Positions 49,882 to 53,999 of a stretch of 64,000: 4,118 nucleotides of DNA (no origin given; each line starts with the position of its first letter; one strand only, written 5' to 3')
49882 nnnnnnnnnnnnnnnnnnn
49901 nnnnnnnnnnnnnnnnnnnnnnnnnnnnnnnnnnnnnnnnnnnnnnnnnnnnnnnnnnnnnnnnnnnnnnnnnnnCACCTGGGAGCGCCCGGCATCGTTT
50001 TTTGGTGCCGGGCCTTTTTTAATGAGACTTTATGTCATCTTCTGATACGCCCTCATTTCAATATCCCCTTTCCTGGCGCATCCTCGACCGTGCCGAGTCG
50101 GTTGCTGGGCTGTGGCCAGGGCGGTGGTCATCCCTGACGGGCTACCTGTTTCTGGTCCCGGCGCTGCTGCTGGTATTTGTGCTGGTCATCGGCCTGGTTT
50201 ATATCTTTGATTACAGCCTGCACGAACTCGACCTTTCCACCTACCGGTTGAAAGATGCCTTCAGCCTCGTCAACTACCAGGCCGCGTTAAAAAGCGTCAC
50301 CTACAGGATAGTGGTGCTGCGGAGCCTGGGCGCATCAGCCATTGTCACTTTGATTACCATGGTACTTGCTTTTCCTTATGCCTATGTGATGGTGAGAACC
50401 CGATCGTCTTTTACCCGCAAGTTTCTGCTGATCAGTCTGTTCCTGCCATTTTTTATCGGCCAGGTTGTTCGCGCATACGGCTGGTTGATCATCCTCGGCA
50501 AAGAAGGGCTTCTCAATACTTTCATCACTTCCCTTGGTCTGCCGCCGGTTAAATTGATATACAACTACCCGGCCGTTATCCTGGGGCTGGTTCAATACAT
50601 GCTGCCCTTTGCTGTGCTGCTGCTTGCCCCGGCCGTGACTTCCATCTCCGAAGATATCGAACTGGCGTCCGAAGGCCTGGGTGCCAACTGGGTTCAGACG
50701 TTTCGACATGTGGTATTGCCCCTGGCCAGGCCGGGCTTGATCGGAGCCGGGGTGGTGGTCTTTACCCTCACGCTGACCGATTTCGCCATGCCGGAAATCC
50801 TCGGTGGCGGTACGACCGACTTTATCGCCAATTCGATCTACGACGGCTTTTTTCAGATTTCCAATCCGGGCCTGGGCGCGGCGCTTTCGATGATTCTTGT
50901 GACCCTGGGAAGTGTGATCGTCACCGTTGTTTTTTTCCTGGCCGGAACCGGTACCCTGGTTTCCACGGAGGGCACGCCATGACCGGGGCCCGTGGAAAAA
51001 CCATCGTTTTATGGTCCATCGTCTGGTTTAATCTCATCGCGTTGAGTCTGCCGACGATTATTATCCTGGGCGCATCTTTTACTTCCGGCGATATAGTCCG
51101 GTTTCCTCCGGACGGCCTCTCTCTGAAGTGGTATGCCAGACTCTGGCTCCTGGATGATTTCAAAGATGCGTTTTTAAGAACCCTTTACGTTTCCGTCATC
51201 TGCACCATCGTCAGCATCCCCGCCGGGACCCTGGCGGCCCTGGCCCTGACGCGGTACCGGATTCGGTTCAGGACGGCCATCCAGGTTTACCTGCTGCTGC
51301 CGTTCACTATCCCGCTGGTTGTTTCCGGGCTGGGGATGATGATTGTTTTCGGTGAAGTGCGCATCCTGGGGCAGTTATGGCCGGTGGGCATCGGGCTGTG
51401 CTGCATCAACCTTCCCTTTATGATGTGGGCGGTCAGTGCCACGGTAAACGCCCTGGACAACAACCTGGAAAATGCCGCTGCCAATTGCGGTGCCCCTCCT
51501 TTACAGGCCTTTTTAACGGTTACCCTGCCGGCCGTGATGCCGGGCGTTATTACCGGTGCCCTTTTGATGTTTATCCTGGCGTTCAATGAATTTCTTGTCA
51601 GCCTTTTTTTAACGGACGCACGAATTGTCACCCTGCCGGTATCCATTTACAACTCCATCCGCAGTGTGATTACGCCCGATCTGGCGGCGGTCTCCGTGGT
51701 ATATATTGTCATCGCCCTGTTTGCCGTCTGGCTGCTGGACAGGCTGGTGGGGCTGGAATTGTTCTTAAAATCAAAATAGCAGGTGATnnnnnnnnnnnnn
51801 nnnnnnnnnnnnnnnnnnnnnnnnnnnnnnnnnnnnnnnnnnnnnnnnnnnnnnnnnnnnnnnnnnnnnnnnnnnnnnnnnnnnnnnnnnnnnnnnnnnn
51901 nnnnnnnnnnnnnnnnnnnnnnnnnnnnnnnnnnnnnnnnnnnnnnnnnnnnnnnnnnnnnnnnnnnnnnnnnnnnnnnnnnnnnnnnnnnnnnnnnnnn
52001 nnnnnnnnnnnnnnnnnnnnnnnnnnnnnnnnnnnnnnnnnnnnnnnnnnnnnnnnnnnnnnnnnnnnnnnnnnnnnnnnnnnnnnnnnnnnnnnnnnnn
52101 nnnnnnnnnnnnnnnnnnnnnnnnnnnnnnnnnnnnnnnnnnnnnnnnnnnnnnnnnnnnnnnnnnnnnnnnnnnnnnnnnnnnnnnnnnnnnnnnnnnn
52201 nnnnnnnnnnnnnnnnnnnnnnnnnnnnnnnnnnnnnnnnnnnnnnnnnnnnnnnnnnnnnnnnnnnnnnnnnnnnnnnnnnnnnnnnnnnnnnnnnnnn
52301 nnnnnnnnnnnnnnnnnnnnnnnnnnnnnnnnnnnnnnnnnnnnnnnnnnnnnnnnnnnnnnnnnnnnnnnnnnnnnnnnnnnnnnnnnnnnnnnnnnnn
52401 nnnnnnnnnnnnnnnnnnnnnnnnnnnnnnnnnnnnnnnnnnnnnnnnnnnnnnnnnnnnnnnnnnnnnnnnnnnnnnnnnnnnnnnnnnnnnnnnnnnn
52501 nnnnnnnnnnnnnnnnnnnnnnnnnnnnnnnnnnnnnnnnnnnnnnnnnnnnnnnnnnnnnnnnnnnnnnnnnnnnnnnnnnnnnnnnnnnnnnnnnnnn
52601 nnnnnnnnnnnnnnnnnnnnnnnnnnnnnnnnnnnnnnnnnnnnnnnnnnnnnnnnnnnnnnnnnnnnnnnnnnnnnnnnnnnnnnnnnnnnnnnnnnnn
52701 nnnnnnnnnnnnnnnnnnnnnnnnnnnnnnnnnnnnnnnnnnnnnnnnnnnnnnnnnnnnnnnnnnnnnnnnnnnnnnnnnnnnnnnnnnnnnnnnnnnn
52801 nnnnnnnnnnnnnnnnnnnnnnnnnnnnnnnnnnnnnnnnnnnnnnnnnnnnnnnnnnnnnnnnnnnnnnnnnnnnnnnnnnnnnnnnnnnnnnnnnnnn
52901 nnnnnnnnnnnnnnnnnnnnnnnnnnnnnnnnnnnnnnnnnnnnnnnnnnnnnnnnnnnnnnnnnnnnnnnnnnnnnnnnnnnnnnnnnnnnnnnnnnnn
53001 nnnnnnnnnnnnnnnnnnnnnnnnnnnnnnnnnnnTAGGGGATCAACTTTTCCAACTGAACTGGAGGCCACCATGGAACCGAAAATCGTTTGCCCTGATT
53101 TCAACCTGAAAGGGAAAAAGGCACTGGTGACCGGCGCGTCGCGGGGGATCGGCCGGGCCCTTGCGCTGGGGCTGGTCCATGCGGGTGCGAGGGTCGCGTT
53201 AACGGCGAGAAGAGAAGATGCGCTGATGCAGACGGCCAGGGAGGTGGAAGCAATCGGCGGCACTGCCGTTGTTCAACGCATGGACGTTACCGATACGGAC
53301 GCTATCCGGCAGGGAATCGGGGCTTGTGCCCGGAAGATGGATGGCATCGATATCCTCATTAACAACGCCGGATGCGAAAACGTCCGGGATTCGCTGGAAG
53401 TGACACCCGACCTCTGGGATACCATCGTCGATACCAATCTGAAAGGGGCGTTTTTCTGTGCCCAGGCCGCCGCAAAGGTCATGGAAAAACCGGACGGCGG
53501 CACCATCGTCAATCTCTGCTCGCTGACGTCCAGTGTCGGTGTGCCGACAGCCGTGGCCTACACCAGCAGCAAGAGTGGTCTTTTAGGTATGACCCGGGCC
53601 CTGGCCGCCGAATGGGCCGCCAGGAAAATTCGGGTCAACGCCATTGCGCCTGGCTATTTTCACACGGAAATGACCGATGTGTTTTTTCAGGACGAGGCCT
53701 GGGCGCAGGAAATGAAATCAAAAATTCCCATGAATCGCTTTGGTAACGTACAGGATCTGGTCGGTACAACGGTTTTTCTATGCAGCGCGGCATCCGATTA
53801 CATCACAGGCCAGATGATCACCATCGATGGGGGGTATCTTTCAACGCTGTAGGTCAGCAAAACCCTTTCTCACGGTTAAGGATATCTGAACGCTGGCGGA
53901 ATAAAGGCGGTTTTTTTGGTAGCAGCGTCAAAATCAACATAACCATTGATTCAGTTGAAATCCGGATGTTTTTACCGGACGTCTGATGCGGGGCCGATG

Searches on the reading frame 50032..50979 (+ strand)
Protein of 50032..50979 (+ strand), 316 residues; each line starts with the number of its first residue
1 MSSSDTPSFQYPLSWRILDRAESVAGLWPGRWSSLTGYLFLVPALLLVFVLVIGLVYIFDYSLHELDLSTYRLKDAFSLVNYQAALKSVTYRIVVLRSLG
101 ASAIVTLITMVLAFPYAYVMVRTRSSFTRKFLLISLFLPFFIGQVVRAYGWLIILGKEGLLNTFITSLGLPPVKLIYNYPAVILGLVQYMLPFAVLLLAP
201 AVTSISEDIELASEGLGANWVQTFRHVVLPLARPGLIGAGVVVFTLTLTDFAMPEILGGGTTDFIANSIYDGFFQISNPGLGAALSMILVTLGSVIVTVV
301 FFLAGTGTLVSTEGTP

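Call 6: search_protein_families(library=pfam, proteins=[window:50032-50979:+], max_evalue=0.001)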
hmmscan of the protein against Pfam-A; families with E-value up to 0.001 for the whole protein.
window:50032-50979:+ (316 aa): 1 family
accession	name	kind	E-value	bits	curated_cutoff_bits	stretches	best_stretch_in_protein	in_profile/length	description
PF00528.27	BPD_transp_1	-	1.3e-09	38.5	26.4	1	118-298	10-171/184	Binding-protein-dependent transport system inner membrane component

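Call 14: search_protein_families(library=ncbifam, proteins=[window:50032-50979:+], max_evalue=0.00001)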
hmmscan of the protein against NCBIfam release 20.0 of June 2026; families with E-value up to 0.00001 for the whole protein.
window:50032-50979:+ (316 aa): 24 families
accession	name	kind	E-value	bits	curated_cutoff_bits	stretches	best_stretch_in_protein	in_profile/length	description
NF007044.0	PRK09497.1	equivalog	1.1e-39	136.6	348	1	42-301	15-272/285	spermidine/putrescine ABC transporter permease PotB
NF007963.0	PRK10683.1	equivalog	2.5e-30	106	489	1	39-302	43-305/317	putrescine ABC transporter permease PotH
TIGR03262.1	PhnU2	equivalog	7.1e-27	94.2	593.25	1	42-291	9-244/546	putative 2-aminoethylphosphonate ABC transporter permease subunit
NF043074.1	MMSYN1_0196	equivalog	3.3e-25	88.9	350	1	41-302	14-261/277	spermidine/putrescine ABC transporter permease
TIGR02141.1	modB_ABC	equivalog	4.6e-21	75.4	182.6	1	98-301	3-203/208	molybdate ABC transporter permease subunit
NF006955.0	PRK09433.2-3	equivalog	2.4e-19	69.4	801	1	87-313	47-273/543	thiamine/thiamine pyrophosphate ABC transporter permease ThiP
TIGR01581.1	Mo_ABC_porter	hypoth_equivalog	1.7e-17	63.7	210.3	1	84-291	12-217/225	ABC transporter permease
TIGR00969.1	3a0106s02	subfamily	8.7e-16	58.2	240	1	42-251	22-215/272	sulfate ABC transporter permease subunit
NF011624.0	PRK15050.1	equivalog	1.4e-13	50.7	247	1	44-262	24-244/297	2-aminoethylphosphonate ABC transporter permease subunit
NF006954.0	PRK09433.1-5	equivalog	2.2e-13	49.7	821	1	83-273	36-226/530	thiamine/thiamine pyrophosphate ABC transporter permease ThiP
TIGR02139.1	permease_CysT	equivalog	5.7e-13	49.1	246.1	1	96-251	53-204/265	sulfate ABC transporter permease subunit CysT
TIGR02140.1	permease_CysW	equivalog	5.3e-12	45.8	329.1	1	41-259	7-209/261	sulfate ABC transporter permease subunit CysW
NF006939.0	PRK09421.1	equivalog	7.3e-12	45.2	262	1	91-253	9-167/230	molybdate ABC transporter permease subunit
NF006956.0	PRK09433.2-5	equivalog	7.3e-11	41.3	984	1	83-305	49-272/543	thiamine/thiamine pyrophosphate ABC transporter permease ThiP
NF040931.1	ABC_arch_GlcT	equivalog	7.4e-11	42.2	360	1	41-304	2-270/278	glucose ABC transporter permease GlcT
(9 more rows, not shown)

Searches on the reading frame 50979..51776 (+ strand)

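Call 6: search_protein_families(library=pfam, proteins=[window:50979-51776:+], max_evalue=0.001)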
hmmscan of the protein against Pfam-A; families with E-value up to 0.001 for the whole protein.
window:50979-51776:+ (266 aa): 1 family
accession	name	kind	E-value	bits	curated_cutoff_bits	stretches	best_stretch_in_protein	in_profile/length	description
PF00528.27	BPD_transp_1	-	3.9e-16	59.8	26.4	1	80-256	2-178/184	Binding-protein-dependent transport system inner membrane component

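Call 14: search_protein_families(library=ncbifam, proteins=[window:50979-51776:+], max_evalue=0.00001)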
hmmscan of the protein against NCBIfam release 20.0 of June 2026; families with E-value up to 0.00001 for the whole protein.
window:50979-51776:+ (266 aa): 22 families
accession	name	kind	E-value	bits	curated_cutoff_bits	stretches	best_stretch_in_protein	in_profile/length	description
NF007047.0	PRK09500.1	equivalog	1e-32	113.8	326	1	19-252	15-247/257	spermidine/putrescine ABC transporter permease PotC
NF007889.0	PRK10592.1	equivalog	3.8e-24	85.8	476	1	17-254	18-265/281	putrescine ABC transporter permease PotI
TIGR02141.1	modB_ABC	equivalog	4.6e-24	85.2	182.6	1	68-253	3-202/208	molybdate ABC transporter permease subunit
NF006939.0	PRK09421.1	equivalog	1.1e-21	77.3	262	1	63-252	10-216/230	molybdate ABC transporter permease subunit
TIGR01581.1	Mo_ABC_porter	hypoth_equivalog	1.1e-20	74.1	210.3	1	60-248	18-221/225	ABC transporter permease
NF007044.0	PRK09497.1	equivalog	8.6e-20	71.4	348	1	122-247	139-265/285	spermidine/putrescine ABC transporter permease PotB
TIGR03255.1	PhnV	equivalog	3.9e-19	69.4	358.7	1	22-255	27-263/270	2-aminoethylphosphonate ABC transport system, membrane component PhnV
NF043073.1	MMSYN1_0195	equivalog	4.7e-17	61.5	1250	1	22-248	17-239/1021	spermidine/putrescine ABC transporter permease/substrate-binding protein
TIGR00969.1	3a0106s02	subfamily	5.3e-17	62.2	240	1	60-251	58-264/272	sulfate ABC transporter permease subunit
NF011624.0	PRK15050.1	equivalog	1.9e-16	60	247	1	143-247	171-276/297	2-aminoethylphosphonate ABC transporter permease subunit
TIGR03262.1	PhnU2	equivalog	5.9e-16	58.2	593.25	1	13-249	9-249/546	putative 2-aminoethylphosphonate ABC transporter permease subunit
NF043074.1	MMSYN1_0196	equivalog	1.4e-15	57.3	350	1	12-258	17-263/277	spermidine/putrescine ABC transporter permease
TIGR02139.1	permease_CysT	equivalog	2.1e-15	57.1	246.1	1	63-252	50-254/265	sulfate ABC transporter permease subunit CysT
TIGR03226.1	PhnU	equivalog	6.8e-15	55.3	283.45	1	143-252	189-298/311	2-aminoethylphosphonate ABC transporter permease subunit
NF040839.1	tungstate_WtpB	equivalog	5.8e-14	52.3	340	1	63-253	44-244/251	tungstate ABC transporter permease WtpB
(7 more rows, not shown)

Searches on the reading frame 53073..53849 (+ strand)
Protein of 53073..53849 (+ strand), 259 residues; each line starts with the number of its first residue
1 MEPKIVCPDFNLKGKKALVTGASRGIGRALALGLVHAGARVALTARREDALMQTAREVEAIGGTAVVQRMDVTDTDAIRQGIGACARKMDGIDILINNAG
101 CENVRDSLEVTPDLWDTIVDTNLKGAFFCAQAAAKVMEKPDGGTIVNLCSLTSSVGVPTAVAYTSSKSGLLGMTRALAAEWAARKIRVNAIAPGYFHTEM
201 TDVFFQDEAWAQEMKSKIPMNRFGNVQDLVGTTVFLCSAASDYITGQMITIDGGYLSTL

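Call 6: search_protein_families(library=pfam, proteins=[window:53073-53849:+], max_evalue=0.001)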
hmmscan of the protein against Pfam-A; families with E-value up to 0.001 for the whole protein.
window:53073-53849:+ (259 aa): 6 families
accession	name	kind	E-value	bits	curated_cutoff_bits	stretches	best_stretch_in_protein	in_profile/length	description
PF13561.12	adh_short_C2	-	5.9e-64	216.3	27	1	21-255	1-235/236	Enoyl-(Acyl carrier protein) reductase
PF00106.31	adh_short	-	7.3e-59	199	26.6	1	15-208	1-194/195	short chain dehydrogenase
PF08659.16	KR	-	2.8e-12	47.4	22.6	1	18-191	4-173/180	KR domain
PF23441.1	SDR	-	9.3e-10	38.8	27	1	123-255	123-255/258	SDR-like rossmann domain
PF02882.25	THF_DHG_CYH_C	-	0.00064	19.5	27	0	10-67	32-93/160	Tetrahydrofolate dehydrogenase/cyclohydrolase, NAD(P)-binding domain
PF01370.27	Epimerase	-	0.00084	19.3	20.9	0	17-120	1-93/240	NAD dependent epimerase/dehydratase family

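Call 14: search_protein_families(library=ncbifam, proteins=[window:53073-53849:+], max_evalue=0.00001)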
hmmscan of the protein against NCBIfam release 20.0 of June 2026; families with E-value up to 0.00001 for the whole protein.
window:53073-53849:+ (259 aa): 231 families (the best 25 are shown)
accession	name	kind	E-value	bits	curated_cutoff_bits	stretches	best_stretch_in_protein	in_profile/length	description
NF006070.0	PRK08213.1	subfamily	5.1e-71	239.2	279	1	9-255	7-256/259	gluconate 5-dehydrogenase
TIGR01832.1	kduD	equivalog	3.8e-69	232.9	338.85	1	10-257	1-247/248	2-dehydro-3-deoxy-D-gluconate 5-dehydrogenase KduD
TIGR01830.1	3oxo_ACP_reduc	equivalog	2.4e-68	230.4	297.75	1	17-254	1-237/239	3-oxoacyl-[acyl-carrier-protein] reductase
NF005559.1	PRK07231.1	subfamily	7.7e-67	225.4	215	1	12-256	2-248/249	glucose 1-dehydrogenase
NF005390.0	PRK06935.1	equivalog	5.8e-66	222.5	369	1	9-257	10-257/258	2-dehydro-3-deoxy-D-gluconate 5-dehydrogenase KduD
NF004778.0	PRK06124.1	equivalog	9.9e-66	221.7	303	1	9-257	6-254/256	SDR family oxidoreductase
NF005711.0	PRK07523.1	subfamily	9.4e-65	218.7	413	1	10-257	6-253/255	SDR family oxidoreductase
NF004198.0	PRK05653.1-3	equivalog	8.6e-64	215.4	296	1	12-255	5-246/248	3-oxoacyl-ACP reductase FabG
NF005309.0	PRK06841.1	subfamily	1.4e-63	214.8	286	1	8-255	9-252/255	GolD/DthD family dehydrogenase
NF004791.0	PRK06138.1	equivalog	2.8e-61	207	312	1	11-256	2-250/252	SDR family oxidoreductase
NF009466.0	PRK12826.1-2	subfamily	4.9e-61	206.3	222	1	15-255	4-244/248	3-oxoacyl-ACP reductase FabG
NF004197.0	PRK05653.1-1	equivalog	3.8e-60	203.6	332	1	10-255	3-246/249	3-oxoacyl-ACP reductase FabG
NF006528.0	PRK08993.1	subfamily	2.7e-59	200.6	430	1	9-257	5-252/253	2-dehydro-3-deoxy-D-gluconate 5-dehydrogenase KduD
NF006693.0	PRK09242.1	equivalog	4.6e-59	199.6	328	1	10-257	6-255/258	SDR family oxidoreductase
NF009093.0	PRK12429.1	subfamily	9.9e-59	198.7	258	1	11-256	2-257/259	3-hydroxybutyrate dehydrogenase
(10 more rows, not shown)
